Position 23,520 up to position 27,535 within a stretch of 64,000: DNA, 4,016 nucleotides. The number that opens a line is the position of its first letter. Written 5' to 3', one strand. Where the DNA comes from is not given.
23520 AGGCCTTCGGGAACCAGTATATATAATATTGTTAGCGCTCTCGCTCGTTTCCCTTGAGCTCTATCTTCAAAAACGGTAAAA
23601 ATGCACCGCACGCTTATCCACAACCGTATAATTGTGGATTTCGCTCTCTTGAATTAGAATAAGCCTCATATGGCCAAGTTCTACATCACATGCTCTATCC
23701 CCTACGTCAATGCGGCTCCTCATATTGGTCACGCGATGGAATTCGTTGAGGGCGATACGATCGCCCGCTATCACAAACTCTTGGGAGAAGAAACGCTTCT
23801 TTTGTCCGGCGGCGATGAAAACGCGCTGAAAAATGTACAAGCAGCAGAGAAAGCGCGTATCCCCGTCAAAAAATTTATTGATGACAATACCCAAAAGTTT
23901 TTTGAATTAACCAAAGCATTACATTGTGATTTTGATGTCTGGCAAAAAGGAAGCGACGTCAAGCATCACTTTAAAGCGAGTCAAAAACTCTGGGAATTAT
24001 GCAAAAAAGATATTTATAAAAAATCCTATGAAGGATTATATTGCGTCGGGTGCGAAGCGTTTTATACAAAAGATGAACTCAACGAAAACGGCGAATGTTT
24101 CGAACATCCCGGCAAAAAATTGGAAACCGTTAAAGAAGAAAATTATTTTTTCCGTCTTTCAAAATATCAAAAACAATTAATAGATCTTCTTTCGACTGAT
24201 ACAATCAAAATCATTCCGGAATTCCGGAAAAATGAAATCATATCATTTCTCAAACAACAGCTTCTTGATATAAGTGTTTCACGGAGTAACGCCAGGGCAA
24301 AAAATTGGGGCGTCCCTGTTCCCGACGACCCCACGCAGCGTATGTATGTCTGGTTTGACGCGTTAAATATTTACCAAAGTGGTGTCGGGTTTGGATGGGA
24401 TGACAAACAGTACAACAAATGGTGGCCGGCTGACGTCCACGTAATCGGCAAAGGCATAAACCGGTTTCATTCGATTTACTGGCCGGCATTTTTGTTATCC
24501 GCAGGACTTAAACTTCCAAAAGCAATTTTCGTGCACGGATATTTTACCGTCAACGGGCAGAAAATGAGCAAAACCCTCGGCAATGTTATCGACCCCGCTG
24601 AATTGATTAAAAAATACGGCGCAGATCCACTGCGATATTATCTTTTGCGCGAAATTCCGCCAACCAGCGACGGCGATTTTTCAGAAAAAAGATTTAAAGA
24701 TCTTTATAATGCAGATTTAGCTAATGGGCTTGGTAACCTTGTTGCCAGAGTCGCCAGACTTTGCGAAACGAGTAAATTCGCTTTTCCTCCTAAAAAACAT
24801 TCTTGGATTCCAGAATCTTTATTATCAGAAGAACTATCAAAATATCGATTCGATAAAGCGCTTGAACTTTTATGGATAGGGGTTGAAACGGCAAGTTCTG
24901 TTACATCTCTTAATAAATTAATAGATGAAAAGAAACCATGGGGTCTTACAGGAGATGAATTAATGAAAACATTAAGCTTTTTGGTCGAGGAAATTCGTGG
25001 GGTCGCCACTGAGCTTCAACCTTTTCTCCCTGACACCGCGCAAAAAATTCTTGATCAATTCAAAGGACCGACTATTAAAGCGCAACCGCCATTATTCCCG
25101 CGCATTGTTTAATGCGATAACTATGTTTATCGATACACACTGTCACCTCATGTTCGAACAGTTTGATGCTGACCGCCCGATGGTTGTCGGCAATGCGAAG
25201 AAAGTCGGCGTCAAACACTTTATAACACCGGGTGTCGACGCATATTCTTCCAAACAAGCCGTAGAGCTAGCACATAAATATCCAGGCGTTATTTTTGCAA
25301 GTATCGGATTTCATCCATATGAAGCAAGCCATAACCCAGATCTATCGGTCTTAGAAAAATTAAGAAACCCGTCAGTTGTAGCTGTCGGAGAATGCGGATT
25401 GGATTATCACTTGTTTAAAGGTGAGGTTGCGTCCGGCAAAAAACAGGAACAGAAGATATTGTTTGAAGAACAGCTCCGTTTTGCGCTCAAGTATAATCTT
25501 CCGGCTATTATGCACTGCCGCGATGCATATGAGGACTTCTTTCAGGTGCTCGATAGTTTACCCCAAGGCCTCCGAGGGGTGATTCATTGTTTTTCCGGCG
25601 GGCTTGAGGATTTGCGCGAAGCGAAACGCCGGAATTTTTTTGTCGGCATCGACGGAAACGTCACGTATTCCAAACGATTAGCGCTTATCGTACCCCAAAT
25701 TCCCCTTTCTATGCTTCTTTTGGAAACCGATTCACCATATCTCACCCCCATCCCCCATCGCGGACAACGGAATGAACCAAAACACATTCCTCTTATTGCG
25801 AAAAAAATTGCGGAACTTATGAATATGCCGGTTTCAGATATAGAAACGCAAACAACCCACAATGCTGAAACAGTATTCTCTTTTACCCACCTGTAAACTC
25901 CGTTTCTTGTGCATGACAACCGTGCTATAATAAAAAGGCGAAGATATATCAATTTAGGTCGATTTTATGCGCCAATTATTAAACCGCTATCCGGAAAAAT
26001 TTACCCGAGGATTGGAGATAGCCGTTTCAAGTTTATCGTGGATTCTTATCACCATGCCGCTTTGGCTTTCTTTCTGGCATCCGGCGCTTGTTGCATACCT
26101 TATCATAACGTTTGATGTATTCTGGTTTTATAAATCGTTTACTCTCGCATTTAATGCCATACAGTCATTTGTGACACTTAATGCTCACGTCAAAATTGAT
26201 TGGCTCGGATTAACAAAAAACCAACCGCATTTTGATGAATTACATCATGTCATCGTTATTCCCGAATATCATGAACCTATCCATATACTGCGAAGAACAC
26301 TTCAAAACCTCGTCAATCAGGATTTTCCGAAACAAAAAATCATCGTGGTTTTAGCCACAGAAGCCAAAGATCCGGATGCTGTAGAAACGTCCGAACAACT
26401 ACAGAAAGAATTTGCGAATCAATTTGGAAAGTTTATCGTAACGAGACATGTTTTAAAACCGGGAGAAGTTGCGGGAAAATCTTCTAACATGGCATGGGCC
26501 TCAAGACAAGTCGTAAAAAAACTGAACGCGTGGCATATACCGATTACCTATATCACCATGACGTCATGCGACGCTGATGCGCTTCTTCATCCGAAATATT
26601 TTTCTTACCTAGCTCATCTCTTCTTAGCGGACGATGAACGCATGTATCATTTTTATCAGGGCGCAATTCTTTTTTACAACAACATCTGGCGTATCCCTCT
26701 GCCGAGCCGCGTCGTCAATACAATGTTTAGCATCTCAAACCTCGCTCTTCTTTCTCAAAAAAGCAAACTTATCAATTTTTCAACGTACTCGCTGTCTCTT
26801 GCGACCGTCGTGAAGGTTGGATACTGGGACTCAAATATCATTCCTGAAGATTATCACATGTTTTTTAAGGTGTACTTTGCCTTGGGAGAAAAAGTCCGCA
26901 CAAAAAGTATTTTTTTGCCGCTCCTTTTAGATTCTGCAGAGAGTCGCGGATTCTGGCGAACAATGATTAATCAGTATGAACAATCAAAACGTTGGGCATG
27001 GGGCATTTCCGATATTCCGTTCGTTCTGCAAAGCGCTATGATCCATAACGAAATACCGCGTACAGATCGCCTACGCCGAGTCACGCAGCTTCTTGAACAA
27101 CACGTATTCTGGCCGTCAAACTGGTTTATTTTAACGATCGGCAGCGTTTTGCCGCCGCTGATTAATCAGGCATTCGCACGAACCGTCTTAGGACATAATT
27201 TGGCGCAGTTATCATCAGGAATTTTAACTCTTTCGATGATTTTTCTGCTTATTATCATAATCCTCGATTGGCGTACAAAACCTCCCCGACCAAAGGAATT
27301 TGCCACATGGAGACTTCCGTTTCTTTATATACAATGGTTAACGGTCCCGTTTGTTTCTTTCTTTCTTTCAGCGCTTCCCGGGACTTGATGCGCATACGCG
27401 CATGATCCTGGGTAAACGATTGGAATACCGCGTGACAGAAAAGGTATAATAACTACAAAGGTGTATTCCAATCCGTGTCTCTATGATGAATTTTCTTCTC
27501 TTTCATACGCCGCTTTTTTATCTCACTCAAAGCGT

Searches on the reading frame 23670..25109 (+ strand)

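Call 85: search_protein_families(library=pfam, proteins=[window:23670-25109:+], max_evalue=0.0001)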
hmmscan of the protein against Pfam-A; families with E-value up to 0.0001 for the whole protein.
window:23670-25109:+ (480 aa): 3 families
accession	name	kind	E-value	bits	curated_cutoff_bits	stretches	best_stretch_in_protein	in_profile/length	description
PF09334.17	tRNA-synt_1g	-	4.5e-89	299.4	20.1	1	4-361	1-390/391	tRNA synthetases class I (M)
PF00133.28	tRNA-synt_1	-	5.4e-26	91.7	22.7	2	225-332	299-408/414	tRNA synthetases class I (I, L, M and V)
PF01406.26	tRNA-synt_1e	-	2.4e-11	44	27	1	287-328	241-283/301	tRNA synthetases class I (C) catalytic domain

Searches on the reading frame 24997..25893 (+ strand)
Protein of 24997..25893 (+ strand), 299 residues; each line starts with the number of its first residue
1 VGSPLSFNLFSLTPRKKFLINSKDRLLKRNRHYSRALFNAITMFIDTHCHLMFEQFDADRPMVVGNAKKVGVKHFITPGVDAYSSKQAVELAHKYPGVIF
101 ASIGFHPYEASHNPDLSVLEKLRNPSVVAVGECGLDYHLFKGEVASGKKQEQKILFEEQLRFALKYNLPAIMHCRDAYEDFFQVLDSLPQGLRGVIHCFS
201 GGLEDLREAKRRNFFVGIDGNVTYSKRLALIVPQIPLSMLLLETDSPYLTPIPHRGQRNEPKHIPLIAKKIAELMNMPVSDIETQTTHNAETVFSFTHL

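Call 85: search_protein_families(library=pfam, proteins=[window:24997-25893:+], max_evalue=0.0001)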
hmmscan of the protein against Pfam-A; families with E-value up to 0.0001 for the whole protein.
window:24997-25893:+ (299 aa): 1 family
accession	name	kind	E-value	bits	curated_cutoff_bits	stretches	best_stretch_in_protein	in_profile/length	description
PF01026.27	TatD_DNase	-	8.8e-75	251.8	27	1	45-295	1-253/253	TatD related DNase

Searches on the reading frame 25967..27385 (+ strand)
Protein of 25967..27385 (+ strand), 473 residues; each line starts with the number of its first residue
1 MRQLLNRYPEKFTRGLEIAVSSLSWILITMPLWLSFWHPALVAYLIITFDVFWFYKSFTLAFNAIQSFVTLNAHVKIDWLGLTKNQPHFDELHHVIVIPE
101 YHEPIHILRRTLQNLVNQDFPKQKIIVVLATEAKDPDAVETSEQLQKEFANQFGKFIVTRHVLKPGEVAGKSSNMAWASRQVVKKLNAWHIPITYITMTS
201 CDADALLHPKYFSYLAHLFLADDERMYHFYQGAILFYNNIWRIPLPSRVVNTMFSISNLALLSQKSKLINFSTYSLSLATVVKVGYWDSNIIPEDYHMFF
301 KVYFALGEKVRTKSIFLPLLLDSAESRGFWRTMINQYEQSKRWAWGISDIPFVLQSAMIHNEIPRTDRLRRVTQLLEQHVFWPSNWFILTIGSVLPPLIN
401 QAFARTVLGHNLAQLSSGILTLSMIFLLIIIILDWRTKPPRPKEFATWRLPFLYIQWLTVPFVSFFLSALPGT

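Call 85: search_protein_families(library=pfam, proteins=[window:25967-27385:+], max_evalue=0.0001)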
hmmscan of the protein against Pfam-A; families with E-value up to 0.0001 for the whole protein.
window:25967-27385:+ (473 aa): 2 families
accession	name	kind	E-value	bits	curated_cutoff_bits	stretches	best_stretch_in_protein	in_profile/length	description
PF13632.12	Glyco_trans_2_3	-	7.7e-10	39.3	27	1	202-422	6-183/198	Glycosyl transferase family group 2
PF13641.12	Glyco_tranf_2_3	-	3.4e-07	31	27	1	96-222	5-112/230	Glycosyltransferase like family 2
